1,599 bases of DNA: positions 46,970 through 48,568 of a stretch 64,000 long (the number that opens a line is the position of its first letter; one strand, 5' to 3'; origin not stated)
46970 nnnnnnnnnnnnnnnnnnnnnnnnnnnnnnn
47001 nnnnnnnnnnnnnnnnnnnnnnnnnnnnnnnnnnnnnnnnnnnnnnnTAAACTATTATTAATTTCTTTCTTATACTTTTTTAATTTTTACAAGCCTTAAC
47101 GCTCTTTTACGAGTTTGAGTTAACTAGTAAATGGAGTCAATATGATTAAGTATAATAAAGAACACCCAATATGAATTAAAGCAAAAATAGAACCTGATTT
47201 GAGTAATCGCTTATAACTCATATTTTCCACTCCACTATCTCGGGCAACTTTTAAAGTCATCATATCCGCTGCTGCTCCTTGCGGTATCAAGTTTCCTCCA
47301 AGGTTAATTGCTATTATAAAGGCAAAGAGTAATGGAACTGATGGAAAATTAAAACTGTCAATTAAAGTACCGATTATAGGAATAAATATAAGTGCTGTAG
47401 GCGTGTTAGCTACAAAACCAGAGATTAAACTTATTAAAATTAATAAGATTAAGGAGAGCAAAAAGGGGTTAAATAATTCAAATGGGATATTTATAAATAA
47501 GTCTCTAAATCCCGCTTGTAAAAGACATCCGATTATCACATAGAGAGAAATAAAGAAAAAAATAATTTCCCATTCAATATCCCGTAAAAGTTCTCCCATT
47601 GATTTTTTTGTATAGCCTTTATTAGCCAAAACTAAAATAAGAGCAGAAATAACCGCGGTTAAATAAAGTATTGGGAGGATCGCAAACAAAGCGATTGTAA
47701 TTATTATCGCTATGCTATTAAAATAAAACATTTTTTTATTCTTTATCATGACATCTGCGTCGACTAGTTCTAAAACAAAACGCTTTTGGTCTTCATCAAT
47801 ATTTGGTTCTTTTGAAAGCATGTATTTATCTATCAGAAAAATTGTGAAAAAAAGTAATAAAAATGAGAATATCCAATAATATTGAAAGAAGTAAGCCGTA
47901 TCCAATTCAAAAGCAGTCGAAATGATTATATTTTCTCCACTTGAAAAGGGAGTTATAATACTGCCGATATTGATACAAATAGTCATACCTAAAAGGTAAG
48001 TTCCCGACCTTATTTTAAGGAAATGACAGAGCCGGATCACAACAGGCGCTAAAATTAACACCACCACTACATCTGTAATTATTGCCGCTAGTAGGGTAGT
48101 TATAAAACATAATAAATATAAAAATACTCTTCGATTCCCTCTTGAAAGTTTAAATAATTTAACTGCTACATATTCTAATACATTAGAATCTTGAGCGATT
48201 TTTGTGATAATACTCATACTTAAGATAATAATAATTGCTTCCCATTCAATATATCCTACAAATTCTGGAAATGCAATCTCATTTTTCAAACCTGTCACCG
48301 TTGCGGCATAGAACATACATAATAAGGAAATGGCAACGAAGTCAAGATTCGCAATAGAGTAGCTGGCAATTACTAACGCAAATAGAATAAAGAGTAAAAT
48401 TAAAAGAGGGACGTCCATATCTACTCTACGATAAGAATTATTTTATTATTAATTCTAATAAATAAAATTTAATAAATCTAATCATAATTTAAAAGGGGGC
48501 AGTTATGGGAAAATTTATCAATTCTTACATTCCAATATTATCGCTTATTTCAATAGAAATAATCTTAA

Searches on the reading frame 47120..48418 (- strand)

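Call 89: search_protein_families(library=pfam, proteins=[window:47120-48418:-], max_evalue=0.00001)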
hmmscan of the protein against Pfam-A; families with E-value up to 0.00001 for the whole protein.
window:47120-48418:- (432 aa): 2 families
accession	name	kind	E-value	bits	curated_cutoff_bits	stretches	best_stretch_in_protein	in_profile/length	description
PF03600.22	CitMHS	-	3.8e-47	161.5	31.9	1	20-370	8-336/336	Citrate transporter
PF02040.21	ArsB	-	4.2e-09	36.7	22.2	1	11-424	6-419/423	Arsenical pump membrane protein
